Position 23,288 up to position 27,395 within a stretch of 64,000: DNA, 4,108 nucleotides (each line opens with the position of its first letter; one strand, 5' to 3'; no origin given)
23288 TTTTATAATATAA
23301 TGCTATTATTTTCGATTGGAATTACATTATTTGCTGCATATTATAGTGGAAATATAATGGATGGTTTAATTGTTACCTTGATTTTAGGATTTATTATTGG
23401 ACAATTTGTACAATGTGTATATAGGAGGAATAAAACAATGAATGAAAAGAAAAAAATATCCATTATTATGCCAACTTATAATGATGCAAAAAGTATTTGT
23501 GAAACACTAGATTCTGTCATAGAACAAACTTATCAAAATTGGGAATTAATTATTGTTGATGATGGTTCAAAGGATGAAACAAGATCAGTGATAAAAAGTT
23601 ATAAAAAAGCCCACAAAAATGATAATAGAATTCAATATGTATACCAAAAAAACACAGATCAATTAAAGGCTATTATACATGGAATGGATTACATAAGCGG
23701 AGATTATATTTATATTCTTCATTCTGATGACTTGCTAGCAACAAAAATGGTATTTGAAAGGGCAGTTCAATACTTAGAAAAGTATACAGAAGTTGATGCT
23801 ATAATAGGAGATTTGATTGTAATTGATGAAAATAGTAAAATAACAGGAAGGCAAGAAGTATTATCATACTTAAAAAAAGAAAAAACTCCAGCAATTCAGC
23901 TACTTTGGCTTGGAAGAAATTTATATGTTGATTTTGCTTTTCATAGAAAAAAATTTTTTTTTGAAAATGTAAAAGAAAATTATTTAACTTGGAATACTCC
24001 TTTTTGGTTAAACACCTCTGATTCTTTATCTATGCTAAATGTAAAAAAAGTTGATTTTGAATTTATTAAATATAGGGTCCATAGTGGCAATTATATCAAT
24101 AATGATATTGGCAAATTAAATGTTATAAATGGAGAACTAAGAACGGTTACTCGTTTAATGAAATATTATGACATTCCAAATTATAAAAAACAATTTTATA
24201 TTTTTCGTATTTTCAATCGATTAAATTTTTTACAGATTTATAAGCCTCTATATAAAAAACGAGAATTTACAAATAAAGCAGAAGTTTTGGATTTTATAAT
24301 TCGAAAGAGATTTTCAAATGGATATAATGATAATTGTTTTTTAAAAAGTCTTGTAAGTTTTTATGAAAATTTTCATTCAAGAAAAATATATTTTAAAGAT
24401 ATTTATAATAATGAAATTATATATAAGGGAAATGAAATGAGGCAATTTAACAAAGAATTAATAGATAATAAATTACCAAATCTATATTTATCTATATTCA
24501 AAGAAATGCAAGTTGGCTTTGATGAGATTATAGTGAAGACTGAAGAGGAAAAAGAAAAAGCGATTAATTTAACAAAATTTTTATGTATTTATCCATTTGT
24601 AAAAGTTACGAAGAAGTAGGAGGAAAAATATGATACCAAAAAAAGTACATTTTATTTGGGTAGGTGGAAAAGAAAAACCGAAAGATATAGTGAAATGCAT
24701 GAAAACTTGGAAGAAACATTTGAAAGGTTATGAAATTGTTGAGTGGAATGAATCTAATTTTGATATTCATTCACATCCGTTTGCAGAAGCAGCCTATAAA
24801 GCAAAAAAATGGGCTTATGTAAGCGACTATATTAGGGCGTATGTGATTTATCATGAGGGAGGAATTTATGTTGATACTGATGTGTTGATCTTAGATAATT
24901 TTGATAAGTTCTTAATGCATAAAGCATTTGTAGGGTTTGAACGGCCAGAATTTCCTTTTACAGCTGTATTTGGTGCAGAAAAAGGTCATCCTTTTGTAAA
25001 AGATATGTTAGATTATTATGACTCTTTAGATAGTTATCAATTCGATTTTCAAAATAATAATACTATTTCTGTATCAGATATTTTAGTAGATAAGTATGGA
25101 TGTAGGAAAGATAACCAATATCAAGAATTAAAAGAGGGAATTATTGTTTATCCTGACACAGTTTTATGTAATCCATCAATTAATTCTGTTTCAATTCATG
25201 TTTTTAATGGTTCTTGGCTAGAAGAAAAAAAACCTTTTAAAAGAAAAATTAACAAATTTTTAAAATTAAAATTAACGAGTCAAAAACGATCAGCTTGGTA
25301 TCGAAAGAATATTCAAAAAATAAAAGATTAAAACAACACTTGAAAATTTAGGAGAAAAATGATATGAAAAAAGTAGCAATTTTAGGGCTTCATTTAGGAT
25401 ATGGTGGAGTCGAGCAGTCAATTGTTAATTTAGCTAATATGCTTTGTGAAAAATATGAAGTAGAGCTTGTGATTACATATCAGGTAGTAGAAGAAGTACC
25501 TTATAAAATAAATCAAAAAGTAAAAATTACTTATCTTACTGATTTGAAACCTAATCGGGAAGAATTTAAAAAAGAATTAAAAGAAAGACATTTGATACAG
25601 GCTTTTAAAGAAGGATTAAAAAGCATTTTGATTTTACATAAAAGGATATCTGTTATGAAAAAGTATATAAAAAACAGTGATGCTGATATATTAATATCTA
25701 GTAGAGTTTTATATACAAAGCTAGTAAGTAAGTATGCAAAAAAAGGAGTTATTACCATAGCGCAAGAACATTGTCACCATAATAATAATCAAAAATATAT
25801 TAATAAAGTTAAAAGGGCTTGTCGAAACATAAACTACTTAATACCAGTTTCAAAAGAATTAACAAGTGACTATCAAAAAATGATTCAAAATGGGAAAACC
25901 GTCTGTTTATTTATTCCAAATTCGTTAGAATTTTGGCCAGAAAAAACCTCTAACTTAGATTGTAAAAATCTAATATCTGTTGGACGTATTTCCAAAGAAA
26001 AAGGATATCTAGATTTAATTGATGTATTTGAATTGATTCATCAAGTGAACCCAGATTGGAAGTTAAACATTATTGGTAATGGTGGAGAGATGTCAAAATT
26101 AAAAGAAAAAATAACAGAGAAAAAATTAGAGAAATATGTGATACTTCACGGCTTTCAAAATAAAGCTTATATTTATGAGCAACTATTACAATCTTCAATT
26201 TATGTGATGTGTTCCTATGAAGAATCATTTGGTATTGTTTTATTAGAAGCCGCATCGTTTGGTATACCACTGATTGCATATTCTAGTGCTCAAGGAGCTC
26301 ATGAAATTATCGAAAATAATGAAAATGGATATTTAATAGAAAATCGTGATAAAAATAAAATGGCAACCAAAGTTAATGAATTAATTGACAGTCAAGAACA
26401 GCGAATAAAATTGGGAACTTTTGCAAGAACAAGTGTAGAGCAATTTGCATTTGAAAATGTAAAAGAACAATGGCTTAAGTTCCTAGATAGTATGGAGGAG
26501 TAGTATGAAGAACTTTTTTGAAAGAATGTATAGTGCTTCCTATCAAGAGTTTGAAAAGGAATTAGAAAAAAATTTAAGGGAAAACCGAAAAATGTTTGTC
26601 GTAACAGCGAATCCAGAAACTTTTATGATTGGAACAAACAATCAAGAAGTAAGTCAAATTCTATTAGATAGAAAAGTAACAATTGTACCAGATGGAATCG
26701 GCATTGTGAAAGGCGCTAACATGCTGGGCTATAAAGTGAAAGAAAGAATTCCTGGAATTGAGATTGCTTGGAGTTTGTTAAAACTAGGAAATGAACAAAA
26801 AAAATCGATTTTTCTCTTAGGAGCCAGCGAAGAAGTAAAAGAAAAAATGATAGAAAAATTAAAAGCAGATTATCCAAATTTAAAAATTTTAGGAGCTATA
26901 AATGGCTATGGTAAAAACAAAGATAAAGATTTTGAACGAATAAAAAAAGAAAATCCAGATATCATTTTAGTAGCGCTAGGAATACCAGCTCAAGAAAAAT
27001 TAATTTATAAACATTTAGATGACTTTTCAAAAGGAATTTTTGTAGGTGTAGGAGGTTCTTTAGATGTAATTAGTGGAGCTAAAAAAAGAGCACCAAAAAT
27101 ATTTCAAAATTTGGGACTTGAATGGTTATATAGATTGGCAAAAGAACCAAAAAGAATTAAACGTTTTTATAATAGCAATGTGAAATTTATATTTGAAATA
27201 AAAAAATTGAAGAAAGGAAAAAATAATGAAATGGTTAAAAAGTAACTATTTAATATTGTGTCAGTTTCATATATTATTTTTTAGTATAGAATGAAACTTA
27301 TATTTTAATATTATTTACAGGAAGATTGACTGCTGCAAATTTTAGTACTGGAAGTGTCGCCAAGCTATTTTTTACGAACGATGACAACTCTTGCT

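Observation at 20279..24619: Single 1446-codon ORF with three parts resembling a Wzx-type flippase, a Wzy/ligase-like polymerase and a GT2 transferase, with internal ribosome-binding sites at both junctions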

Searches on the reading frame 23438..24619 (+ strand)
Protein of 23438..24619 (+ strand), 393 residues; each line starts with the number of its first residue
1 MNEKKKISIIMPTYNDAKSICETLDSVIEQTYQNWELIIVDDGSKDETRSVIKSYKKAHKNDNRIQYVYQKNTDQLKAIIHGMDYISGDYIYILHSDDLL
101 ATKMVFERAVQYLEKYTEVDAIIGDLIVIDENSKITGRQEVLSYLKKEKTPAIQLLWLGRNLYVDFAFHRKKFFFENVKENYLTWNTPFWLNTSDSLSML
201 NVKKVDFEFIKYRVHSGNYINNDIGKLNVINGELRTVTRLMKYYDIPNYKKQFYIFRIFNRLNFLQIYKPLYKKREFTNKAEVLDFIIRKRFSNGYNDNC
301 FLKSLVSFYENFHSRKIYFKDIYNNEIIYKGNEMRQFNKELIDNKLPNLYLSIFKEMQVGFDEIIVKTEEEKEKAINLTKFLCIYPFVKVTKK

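Call 7: search_protein_families(library=pfam, proteins=[window:23438-24619:+], max_evalue=10)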
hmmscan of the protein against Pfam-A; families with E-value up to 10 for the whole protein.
window:23438-24619:+ (393 aa): 6 families
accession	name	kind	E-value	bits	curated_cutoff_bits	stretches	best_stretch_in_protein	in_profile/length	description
PF00535.33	Glycos_transf_2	-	5.5e-32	111.5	23.3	1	8-163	1-153/168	Glycosyl transferase family 2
PF13641.12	Glyco_tranf_2_3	-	4e-11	43.8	27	1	7-121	3-118/230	Glycosyltransferase like family 2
PF10111.15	Glyco_tranf_2_2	-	4e-08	33.5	27.3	1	8-130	1-122/276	Glycosyltransferase like family 2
PF13704.12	Glyco_tranf_2_4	-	0.0055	17.6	27.5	1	36-105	21-89/98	Glycosyl transferase family 2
PF01371.25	Trp_repressor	-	0.12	12.9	27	1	108-150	8-51/88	Trp repressor protein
PF13407.12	Peripla_BP_4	-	0.22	11.5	35.1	1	1-78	118-197/258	Periplasmic binding protein domain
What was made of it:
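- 23438..24619 (+): Module C (aa 1054-1446): a soluble GT2 (GT-A) glycosyltransferase with a C-terminal extension of about 180 aa of unknown fold. It has no TM segment and no QxxRW motif. PF00535 E=5.5e-32 (call 7).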

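Call 77: search_solved_structures(query=window:23438-24616:+, max_evalue=0.001)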
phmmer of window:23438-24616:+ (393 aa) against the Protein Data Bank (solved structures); distinct sequences matched with E-value up to 0.001: 20.
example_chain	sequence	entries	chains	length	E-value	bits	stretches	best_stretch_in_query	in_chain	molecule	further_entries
2z87_A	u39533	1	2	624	6e-17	65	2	7-103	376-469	Chondroitin synthase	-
2z86_A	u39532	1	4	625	6e-17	65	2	7-103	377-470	Chondroitin synthase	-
5hea_A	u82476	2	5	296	1.7e-16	63.5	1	4-149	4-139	Putative glycosyltransferase (GalT1)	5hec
6h1j_A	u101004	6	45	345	1.1e-10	44.4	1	4-125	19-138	Probable ss-1,3-N-acetylglucosaminyltransferase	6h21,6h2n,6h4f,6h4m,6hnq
1h7l_A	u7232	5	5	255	1e-09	41.2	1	6-184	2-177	SPORE COAT POLYSACCHARIDE BIOSYNTHESIS PROTEIN SPSA | PROTEIN (SPORE COAT POLYSACCHARIDE BIOSYNTHESIS PROTEIN SPSA)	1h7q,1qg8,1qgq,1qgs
3bcv_A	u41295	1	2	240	1.7e-09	40.4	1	5-126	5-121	Putative glycosyltransferase protein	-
9bhc_C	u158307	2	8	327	5.2e-09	38.8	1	5-97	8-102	Undecaprenyl-phosphate 4-deoxy-4-formamido-L-arabinose transferase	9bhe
8vxh_A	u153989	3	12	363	6.4e-09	38.6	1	5-97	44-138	Undecaprenyl-phosphate 4-deoxy-4-formamido-L-arabinose transferase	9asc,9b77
9hwj_A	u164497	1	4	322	3.8e-08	36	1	4-97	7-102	Undecaprenyl-phosphate 4-deoxy-4-formamido-L-arabinose transferase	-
6yv7_B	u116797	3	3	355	1.6e-07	33.9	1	5-115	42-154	Glycosyl transferase, family 2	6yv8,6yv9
6yv7_A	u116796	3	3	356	1.6e-07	33.9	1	5-115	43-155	Glycosyl transferase, family 2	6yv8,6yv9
5tze_C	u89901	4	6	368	3.5e-07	32.8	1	6-117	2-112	Glycosyl transferase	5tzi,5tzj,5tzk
5tz8_A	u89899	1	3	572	1.3e-06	31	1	6-117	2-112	Glycosyl transferase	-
8vh7_A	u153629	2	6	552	2.6e-06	30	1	6-113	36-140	Heparosan synthase B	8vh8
8viw_A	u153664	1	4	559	2.7e-06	29.9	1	6-113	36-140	Heparosan synthase B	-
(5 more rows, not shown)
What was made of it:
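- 23438..24619 (+): The nearest solved relatives are ordinary GT2 enzymes (call 77).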

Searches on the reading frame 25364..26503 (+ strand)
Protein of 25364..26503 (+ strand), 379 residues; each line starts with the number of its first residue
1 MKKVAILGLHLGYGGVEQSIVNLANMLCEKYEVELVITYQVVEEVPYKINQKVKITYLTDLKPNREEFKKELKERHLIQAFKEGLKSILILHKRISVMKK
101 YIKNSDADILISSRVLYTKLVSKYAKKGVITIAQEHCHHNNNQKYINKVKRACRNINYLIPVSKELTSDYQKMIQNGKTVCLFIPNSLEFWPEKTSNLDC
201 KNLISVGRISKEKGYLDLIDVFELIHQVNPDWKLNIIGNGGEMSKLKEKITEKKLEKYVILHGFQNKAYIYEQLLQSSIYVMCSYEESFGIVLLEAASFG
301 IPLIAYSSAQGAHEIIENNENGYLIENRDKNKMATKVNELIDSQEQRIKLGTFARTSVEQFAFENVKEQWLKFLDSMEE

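Call 7: search_protein_families(library=pfam, proteins=[window:25364-26503:+], max_evalue=10)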
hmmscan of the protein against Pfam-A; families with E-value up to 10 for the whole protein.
window:25364-26503:+ (379 aa): 8 families
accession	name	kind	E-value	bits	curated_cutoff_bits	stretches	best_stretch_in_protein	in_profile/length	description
PF00534.26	Glycos_transf_1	-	2.2e-39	135.2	26.4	1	196-355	11-170/172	Glycosyl transferases group 1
PF13692.12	Glyco_trans_1_4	-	1.6e-29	103.4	27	1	201-342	2-141/142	Glycosyl transferases group 1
PF20706.3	GT4-conflict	-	5.2e-10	39.3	26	1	152-319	143-323/385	Family 4 Glycosyltransferase in conflict systems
PF13439.12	Glyco_transf_4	-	0.00028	21.4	28.5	1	13-172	1-150/170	Glycosyltransferase Family 4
PF13524.12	Glyco_trans_1_2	-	0.0058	17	25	1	225-359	6-130/144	Glycosyl transferase-like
PF17797.7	RL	-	0.085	13.3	22.8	1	246-273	21-48/71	RL domain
PF16994.11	Glyco_trans_4_5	-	0.12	12.5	26.6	1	99-174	64-141/172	Glycosyl-transferase family 4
PF10925.13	DUF2680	-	0.15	12.6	25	1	119-144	22-47/57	Protein of unknown function (DUF2680)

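Call 78: search_protein_families(library=ncbifam, proteins=[window:25364-26503:+], max_evalue=0.00001)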
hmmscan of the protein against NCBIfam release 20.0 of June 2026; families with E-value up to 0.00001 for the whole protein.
window:25364-26503:+ (379 aa): 30 families (the best 25 are shown)
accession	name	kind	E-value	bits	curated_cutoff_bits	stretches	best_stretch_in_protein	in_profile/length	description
NF047880.1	glyco_SdgA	exception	2.3e-31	108.9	800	1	116-373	227-486/488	serine-aspartate repeat adhesin O-glycosyltransferase SdgA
NF041876.1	EPS_EpsE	equivalog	4.4e-29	101.9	400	1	202-360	216-378/389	exopolysaccharide biosynthesis GT4 family glycosyltransferase EpsE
NF050056.1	ProtGlycPglH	equivalog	4.1e-28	98.5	600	1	8-376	7-352/354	GalNAc-alpha-(1->4)-GalNAc-alpha-(1->3)-diNAcBac-PP-undecaprenol alpha-1,4-N-acetyl-D-galactosaminyltransferase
NF050063.1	ProtGlycPglJ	equivalog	1e-27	97.3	500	1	1-374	1-363/363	N-acetylgalactosamine-N,N'-diacetylbacillosaminyl-diphospho-undecaprenol 4-alpha-N-acetylgalactosaminyltransferase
NF047881.1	glyco_SdgB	exception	2.5e-26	92.4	800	1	40-374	157-493/496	serine-aspartate repeat adhesin O-glycosyltransferase SdgB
TIGR03999.1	thiol_BshA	equivalog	5.8e-26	91.3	273.7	1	199-375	198-371/375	N-acetyl-alpha-D-glucosaminyl L-malate synthase BshA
NF007396.0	PRK09922.1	equivalog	9.2e-25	87.3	385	1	41-347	25-330/361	lipopolysaccharide 1,6-galactosyltransferase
TIGR03088.1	stp2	hypoth_equivalog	3.2e-23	82.4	409.05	1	163-373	144-369/374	TIGR03088 family PEP-CTERM/XrtA system glycosyltransferase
TIGR02918.1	TIGR02918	equivalog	3.3e-23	82.1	574.6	1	166-376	285-499/500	accessory Sec system glycosyltransferase GtfA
TIGR04157.1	glyco_rSAM_CFB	subfamily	4.9e-17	62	400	1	202-368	229-400/406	TIGR04157 family glycosyltransferase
NF046085.1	XrtY_assoc_Gly1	equivalog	1.1e-16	60.7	400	1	13-375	16-382/387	XrtY-associated glycosyltransferase XYAG1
NF047684.1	TeichurnBiosyTuaC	equivalog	8.2e-15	54.6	550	1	200-347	219-358/391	teichuronic acid biosynthesis protein TuaC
TIGR03449.1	mycothiol_MshA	equivalog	5.6e-14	51.9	462.5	1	201-371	221-397/406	D-inositol-3-phosphate glycosyltransferase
NF038295.1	EPS_HpsP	equivalog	1e-13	51.1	550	1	199-372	206-382/388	hormogonium polysaccharide biosynthesis glycosyltransferase HpsP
TIGR02149.1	glgA_Coryne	subfamily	1.3e-13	50.9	302.4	1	163-372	163-385/391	glycogen synthase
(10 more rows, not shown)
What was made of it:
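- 24630..28550 (+): Co-oriented partner genes: a Gly_transf_sug GT (24630-25331), a GT4 (25364-26503), the TagA/WecG ManNAc transferase (26505-27245) and the MnaA UDP-GlcNAc 2-epimerase (27447-28550). Pfam and NCBIfam (calls 7, 78).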

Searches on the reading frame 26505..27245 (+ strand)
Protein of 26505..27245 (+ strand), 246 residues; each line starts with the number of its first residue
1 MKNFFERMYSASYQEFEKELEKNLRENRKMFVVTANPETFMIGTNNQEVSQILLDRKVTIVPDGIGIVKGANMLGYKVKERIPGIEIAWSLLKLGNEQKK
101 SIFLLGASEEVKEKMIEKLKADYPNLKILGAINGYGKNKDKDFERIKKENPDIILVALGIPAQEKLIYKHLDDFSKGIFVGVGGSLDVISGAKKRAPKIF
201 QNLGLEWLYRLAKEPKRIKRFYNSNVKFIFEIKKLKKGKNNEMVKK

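Call 7: search_protein_families(library=pfam, proteins=[window:26505-27245:+], max_evalue=10)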
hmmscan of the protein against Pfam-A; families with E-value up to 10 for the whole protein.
window:26505-27245:+ (246 aa): 2 families
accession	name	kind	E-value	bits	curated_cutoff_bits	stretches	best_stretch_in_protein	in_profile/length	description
PF03808.19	Glyco_tran_WecG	-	1e-56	191.8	27.4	1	60-222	4-168/168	Glycosyl transferase WecG/TagA/CpsF family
PF01497.23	Peripla_BP_2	-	0.054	13.3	27.5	1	121-160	32-68/235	Periplasmic binding protein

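Call 78: search_protein_families(library=ncbifam, proteins=[window:26505-27245:+], max_evalue=0.00001)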
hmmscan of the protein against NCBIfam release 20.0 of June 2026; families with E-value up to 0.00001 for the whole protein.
window:26505-27245:+ (246 aa): 4 families
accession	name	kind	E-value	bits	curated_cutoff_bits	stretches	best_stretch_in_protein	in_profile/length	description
NF041710.1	UDPacetylman_taseTarA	equivalog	2.6e-56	190.8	350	1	25-237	35-245/247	N-acetylglucosaminyldiphosphoundecaprenol N-acetyl-beta-D-mannosaminyltransferase TarA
TIGR00696.1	wecG_tagA_cpsF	superfamily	1.8e-50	171.2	69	1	56-223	5-174/178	WecB/TagA/CpsF family glycosyltransferase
NF002980.1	PRK03692.1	equivalog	3e-37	128.3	323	1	28-223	31-227/240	lipopolysaccharide N-acetylmannosaminouronosyltransferase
NF041872.1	EPS_EpsA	equivalog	3.1e-33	115.3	500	1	17-225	34-246/265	exopolysaccharide biosynthesis glycosyltransferase EpsA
